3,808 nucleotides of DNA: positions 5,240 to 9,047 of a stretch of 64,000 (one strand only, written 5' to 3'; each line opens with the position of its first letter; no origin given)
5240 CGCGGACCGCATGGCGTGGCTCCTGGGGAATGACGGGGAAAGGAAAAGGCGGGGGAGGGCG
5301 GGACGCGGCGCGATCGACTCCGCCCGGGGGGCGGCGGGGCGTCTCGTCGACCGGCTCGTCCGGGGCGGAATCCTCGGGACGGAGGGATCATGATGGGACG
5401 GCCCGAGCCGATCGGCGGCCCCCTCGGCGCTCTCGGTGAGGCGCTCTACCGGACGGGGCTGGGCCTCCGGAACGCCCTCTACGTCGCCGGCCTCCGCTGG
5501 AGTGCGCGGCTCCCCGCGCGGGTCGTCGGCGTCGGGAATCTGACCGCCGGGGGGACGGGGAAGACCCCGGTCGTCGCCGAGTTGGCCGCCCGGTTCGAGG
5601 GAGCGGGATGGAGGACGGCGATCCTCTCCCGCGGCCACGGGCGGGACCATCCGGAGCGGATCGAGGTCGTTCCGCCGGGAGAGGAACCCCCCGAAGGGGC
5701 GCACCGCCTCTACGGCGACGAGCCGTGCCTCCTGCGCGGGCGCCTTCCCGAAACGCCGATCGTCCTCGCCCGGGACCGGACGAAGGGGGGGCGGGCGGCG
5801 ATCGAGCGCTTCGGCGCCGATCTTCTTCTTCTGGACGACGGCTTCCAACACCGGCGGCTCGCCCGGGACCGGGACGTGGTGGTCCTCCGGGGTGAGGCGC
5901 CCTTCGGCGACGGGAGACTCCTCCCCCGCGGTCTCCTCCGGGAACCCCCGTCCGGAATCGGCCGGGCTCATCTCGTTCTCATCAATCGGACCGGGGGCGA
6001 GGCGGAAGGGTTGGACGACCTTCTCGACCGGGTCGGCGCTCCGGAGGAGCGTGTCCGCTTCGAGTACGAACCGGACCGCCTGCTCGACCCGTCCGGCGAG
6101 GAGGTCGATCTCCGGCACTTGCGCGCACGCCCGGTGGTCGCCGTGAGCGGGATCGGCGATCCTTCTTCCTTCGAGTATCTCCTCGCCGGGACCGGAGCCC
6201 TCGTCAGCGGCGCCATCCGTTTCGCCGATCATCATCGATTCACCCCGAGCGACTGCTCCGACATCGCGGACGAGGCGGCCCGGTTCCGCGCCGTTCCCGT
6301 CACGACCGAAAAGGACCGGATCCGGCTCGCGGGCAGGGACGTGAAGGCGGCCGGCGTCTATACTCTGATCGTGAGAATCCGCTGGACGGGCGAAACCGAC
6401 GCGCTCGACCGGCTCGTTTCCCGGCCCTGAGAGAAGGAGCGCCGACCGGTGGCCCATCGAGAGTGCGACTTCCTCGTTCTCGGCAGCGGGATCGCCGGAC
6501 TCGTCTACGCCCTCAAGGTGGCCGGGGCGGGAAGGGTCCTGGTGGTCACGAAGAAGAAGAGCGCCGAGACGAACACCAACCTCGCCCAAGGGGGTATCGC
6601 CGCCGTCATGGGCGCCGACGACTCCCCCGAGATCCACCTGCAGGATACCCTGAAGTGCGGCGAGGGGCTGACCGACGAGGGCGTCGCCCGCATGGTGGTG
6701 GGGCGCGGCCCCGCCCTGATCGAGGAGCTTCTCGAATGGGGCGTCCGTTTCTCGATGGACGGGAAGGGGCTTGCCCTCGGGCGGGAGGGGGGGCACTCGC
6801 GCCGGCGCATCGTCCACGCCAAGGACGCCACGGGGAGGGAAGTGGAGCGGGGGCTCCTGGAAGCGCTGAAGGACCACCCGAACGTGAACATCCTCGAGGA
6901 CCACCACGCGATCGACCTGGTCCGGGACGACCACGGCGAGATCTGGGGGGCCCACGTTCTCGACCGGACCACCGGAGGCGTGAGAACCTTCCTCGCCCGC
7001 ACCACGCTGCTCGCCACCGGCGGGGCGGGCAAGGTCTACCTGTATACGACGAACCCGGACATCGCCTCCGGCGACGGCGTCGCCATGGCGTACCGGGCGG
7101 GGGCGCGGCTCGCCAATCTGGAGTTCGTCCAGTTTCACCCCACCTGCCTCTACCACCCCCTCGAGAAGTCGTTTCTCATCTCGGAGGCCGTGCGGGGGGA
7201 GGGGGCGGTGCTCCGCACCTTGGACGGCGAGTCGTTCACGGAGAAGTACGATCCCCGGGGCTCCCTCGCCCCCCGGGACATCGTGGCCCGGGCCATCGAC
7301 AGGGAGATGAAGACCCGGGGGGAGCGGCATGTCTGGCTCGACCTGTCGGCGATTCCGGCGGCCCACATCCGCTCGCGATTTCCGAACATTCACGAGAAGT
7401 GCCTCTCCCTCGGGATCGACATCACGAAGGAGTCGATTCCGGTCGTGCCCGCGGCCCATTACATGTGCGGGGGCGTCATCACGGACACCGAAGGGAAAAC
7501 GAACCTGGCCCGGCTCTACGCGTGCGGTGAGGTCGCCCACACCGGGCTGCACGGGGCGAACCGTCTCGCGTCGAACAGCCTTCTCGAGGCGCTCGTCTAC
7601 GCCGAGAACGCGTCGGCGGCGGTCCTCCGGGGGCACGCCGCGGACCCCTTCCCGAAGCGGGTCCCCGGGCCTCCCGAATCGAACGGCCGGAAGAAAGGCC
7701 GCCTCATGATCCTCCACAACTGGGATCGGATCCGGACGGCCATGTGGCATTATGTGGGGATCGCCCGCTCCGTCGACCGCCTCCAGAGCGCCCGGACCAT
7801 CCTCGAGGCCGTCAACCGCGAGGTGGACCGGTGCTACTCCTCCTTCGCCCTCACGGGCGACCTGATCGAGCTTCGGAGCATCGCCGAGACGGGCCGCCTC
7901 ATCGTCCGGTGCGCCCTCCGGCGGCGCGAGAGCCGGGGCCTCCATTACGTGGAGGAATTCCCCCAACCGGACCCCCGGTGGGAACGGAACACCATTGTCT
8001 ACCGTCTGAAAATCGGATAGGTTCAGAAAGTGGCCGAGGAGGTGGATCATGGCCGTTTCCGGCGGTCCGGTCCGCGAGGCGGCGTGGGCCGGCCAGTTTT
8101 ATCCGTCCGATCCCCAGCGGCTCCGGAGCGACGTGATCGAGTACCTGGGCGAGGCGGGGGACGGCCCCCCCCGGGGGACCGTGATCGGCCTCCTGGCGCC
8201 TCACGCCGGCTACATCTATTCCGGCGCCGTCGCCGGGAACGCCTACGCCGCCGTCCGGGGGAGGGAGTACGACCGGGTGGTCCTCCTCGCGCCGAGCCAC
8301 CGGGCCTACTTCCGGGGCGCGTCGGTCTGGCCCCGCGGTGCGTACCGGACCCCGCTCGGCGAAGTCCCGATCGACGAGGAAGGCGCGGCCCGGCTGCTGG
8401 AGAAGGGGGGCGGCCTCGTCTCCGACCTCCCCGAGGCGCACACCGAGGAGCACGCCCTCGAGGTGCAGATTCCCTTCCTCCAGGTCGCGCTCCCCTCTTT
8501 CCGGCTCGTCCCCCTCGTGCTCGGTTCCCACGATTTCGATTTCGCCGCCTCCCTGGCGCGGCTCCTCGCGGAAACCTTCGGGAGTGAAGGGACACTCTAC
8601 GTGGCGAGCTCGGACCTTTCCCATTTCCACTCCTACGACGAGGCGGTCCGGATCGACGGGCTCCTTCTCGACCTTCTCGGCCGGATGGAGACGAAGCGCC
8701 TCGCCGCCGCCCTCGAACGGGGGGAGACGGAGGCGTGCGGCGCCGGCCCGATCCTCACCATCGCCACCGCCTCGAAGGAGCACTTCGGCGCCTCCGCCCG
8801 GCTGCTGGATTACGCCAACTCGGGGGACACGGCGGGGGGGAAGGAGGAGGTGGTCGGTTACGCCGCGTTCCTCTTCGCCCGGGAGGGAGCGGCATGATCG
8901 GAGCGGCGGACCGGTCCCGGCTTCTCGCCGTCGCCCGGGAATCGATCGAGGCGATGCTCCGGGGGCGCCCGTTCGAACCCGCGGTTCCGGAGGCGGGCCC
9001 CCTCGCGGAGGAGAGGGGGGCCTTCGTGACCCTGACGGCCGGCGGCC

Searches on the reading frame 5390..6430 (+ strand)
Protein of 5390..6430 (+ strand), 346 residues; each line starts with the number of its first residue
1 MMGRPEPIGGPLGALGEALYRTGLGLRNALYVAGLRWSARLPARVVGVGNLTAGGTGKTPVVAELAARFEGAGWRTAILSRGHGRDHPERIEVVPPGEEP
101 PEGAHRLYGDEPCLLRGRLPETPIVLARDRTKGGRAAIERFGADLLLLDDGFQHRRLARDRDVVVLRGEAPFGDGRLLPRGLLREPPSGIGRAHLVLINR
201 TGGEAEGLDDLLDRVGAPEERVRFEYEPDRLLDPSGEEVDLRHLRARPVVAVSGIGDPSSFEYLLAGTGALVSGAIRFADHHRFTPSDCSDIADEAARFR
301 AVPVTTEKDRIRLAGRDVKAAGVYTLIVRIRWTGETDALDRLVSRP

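Call 3: search_protein_families(library=ncbifam, proteins=[window:5390-6430:+], max_evalue=0.001)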
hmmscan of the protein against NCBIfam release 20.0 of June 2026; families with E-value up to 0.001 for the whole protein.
window:5390-6430:+ (346 aa): 2 families
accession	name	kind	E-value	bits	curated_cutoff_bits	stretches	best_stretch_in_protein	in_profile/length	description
TIGR00682.1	lpxK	equivalog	2.8e-53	181.1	91.95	1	26-314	11-292/324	tetraacyldisaccharide 4'-kinase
NF001892.0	PRK00652.1-5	equivalog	1.9e-23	83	327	1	42-198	51-198/308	tetraacyldisaccharide 4'-kinase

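Call 4: search_protein_families(library=pfam, proteins=[window:5390-6430:+], max_evalue=0.001)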
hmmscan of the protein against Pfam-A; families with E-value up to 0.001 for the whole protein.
window:5390-6430:+ (346 aa): 1 family
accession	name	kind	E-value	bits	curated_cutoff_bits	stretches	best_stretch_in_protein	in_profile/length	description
PF02606.20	LpxK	-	5.8e-79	266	27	1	18-341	10-321/328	Tetraacyldisaccharide-1-P 4'-kinase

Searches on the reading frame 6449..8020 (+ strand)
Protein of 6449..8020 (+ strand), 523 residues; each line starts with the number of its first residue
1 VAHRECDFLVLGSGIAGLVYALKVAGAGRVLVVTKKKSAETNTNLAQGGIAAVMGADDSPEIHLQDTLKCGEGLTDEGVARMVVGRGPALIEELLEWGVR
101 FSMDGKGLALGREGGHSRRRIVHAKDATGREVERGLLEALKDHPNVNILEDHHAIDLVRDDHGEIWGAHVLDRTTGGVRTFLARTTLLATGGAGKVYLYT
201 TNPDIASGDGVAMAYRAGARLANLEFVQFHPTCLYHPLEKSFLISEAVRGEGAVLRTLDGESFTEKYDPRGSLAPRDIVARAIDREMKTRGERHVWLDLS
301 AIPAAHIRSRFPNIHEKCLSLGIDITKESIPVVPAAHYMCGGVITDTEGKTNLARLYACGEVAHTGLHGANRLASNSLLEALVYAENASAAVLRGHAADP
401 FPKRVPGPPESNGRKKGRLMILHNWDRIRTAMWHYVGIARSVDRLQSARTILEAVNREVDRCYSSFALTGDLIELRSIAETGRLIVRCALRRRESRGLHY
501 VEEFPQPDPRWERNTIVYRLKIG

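Call 3: search_protein_families(library=ncbifam, proteins=[window:6449-8020:+], max_evalue=0.001)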
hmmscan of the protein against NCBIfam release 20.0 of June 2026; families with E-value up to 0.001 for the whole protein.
window:6449-8020:+ (523 aa): 33 families (the best 25 are shown)
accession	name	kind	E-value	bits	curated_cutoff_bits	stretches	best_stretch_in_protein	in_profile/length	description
NF006567.0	PRK09077.1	equivalog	2.4e-199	663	629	1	3-516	6-529/537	L-aspartate oxidase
TIGR00551.1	nadB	equivalog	3.7e-170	566.8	452.75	1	5-505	2-489/489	L-aspartate oxidase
NF005867.0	PRK07804.1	equivalog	1.4e-161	538.4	639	1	4-517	17-529/548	L-aspartate oxidase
NF005636.0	PRK07395.1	subfamily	1.8e-147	492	723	1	3-518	10-548/560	L-aspartate oxidase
NF005701.0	PRK07512.1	equivalog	3.8e-141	471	528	1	6-516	10-495/516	L-aspartate oxidase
NF005978.0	PRK08071.1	equivalog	5.5e-139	463.9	621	1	6-517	4-501/514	L-aspartate oxidase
NF004900.0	PRK06263.1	equivalog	5.2e-115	385.1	718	1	4-520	6-537/546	fumarate reductase (CoM/CoB) subunit TfrA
NF004820.0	PRK06175.1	equivalog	1.3e-111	373.6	472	1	4-391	3-382/433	L-aspartate oxidase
TIGR01812.1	sdhA_frdA_Gneg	subfamily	8.3e-108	361.3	567.3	1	7-519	1-544/568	succinate dehydrogenase or fumarate reductase, flavoprotein subunit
NF004724.0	PRK06069.1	subfamily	1.1e-94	317.7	826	1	5-519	5-553/577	succinate dehydrogenase/fumarate reductase flavoprotein subunit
NF005037.0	PRK06452.1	equivalog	7e-84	282.4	862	1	4-518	4-541/566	succinate dehydrogenase flavoprotein subunit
TIGR01816.1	sdhA_forward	equivalog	2.3e-83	280.3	727.35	1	5-519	2-553/584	succinate dehydrogenase flavoprotein subunit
NF004613.0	PRK05945.1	equivalog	9.6e-81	272.1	824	1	5-518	3-550/575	succinate dehydrogenase/fumarate reductase flavoprotein subunit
NF005866.0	PRK07803.1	equivalog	1.4e-80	271.3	819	2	3-269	6-289/631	fumarate reductase/succinate dehydrogenase flavoprotein subunit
NF006254.0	PRK08401.1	equivalog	6.1e-76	256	726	1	10-516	6-459/466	L-aspartate oxidase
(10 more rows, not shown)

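Call 4: search_protein_families(library=pfam, proteins=[window:6449-8020:+], max_evalue=0.001)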
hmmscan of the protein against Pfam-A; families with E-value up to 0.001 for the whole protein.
window:6449-8020:+ (523 aa): 4 families
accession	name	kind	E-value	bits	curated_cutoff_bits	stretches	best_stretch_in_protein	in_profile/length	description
PF00890.30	FAD_binding_2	-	2.4e-91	307.4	20.4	1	7-378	1-414/414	FAD binding domain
PF02910.25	Succ_DH_flav_C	-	3.4e-11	43.6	20.8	1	427-518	3-101/130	Fumarate reductase flavoprotein C-term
PF07992.20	Pyr_redox_2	-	3.8e-05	23.7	26.1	0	7-193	2-110/291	Pyridine nucleotide-disulphide oxidoreductase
PF01266.30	DAO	-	0.0002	21.5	27.9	0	7-192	1-204/353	FAD dependent oxidoreductase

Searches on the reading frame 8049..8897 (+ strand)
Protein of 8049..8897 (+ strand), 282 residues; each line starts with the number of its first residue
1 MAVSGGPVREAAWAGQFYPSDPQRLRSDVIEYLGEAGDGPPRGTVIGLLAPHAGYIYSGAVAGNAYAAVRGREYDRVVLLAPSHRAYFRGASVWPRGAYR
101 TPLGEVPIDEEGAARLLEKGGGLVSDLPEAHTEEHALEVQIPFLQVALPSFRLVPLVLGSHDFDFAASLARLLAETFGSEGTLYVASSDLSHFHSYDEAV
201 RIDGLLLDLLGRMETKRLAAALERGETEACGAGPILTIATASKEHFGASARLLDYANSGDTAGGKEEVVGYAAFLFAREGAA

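Call 3: search_protein_families(library=ncbifam, proteins=[window:8049-8897:+], max_evalue=0.001)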
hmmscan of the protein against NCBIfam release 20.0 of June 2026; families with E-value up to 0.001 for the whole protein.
window:8049-8897:+ (282 aa): 2 families
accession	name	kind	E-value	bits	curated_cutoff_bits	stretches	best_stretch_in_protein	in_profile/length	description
TIGR04336.1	AmmeMemoSam_B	hypoth_equivalog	1.5e-78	263.8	26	1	9-276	1-270/270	AmmeMemoRadiSam system protein B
NF001987.0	PRK00782.1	equivalog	6.3e-62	209.2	295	1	8-277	2-266/267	MEMO1 family protein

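Call 4: search_protein_families(library=pfam, proteins=[window:8049-8897:+], max_evalue=0.001)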
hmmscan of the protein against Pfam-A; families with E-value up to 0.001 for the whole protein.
window:8049-8897:+ (282 aa): 1 family
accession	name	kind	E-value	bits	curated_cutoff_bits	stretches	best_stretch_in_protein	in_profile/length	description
PF01875.22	Memo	-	7.6e-59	199.6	27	1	10-273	1-267/269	Memo-like protein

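Call 10: find_encoding_contigs(protein=window:8049-8897:+, flank=10000, max_places=10)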
Protein window:8049-8897:+ (282 aa): no gene with exactly this product is on record in the collection.

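Call 46: search_solved_structures(query=window:8049-8897:+, max_evalue=0.00001)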
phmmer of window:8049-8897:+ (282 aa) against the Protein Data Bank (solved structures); distinct sequences matched with E-value up to 0.00001: 3.
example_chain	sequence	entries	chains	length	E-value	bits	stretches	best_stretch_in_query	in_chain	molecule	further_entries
7kq8_A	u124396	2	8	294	8.9e-19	71.2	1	9-273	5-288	Protein MEMO1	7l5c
3bcz_A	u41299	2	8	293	9.2e-19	71.2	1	9-273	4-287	Protein MEMO1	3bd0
7m8h_A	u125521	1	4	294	1.6e-17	67.1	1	9-273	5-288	Protein MEMO1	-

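Call 52: search_solved_structures(query=window:8049-8897:+, max_evalue=1e-10, show_alignments=1)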
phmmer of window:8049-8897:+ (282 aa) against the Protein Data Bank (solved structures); distinct sequences matched with E-value up to 1e-10: 3.
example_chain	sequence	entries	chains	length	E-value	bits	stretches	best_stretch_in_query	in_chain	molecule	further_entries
7kq8_A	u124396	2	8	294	8.9e-19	71.2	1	9-273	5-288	Protein MEMO1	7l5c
3bcz_A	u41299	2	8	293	9.2e-19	71.2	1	9-273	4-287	Protein MEMO1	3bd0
7m8h_A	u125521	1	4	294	1.6e-17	67.1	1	9-273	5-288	Protein MEMO1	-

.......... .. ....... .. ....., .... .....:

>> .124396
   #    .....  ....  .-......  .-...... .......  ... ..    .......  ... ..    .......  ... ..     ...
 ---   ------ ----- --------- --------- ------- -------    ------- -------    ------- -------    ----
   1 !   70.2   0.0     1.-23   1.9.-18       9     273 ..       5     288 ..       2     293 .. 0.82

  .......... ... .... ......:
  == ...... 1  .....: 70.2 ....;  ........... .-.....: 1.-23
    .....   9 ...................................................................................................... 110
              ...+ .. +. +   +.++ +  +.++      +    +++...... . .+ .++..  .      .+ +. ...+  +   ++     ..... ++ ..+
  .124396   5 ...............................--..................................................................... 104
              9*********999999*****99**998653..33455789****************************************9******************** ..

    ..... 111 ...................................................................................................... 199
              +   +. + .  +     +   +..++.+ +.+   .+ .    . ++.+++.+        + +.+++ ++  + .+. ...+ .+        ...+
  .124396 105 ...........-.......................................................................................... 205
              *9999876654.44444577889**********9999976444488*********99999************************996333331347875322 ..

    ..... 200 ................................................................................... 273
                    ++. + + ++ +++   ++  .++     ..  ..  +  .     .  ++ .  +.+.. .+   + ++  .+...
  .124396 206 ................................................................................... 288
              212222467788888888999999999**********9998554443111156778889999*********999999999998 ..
